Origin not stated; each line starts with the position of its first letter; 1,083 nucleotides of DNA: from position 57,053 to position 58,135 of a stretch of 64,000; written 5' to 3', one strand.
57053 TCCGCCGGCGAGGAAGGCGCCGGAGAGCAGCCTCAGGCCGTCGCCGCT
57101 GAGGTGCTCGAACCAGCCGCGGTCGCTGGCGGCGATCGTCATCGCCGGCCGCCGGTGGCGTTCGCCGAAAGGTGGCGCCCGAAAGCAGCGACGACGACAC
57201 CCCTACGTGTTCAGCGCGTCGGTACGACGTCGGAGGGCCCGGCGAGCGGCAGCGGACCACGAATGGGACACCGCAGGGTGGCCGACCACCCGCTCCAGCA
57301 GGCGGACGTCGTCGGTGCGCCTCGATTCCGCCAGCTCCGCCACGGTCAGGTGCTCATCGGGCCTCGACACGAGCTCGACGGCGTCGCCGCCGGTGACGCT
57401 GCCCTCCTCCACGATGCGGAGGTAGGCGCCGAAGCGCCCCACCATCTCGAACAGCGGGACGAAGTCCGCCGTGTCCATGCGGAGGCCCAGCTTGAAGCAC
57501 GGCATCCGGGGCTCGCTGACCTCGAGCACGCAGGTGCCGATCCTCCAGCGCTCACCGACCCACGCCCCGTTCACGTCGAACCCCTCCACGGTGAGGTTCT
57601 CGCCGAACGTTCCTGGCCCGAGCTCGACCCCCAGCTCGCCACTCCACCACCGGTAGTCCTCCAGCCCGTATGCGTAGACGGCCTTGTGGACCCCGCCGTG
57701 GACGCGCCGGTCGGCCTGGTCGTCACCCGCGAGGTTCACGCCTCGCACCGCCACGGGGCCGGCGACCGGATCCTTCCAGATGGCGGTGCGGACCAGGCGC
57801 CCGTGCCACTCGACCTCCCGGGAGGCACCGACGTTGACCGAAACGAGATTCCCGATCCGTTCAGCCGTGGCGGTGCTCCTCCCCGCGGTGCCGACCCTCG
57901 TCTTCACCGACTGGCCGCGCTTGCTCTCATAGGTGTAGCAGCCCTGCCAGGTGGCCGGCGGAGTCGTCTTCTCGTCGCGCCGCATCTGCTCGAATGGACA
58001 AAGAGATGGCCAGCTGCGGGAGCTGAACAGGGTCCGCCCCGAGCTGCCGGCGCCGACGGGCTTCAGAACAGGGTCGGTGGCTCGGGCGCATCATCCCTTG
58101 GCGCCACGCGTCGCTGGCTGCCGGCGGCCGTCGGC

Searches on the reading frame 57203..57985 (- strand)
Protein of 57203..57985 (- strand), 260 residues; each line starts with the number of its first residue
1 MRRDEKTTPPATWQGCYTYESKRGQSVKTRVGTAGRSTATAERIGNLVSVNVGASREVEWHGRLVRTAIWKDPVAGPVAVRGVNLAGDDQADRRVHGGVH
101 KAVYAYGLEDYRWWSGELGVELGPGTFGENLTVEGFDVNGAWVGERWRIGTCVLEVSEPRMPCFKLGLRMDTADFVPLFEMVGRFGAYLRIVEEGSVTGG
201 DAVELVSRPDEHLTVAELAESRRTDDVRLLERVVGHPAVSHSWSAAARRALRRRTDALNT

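Call 54: search_protein_families(library=pfam, proteins=[window:57203-57985:-], max_evalue=0.001)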
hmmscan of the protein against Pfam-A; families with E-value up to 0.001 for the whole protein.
window:57203-57985:- (260 aa): 1 family
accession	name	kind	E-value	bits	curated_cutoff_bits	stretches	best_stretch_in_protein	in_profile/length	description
PF03473.23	MOSC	-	4.4e-34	117.5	22.7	1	92-204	1-120/120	MOSC domain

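Call 77: find_encoding_contigs(protein=window:57203-57985:-, flank=3000, max_places=3)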
Protein window:57203-57985:- (260 aa): no gene with exactly this product is on record in the collection.
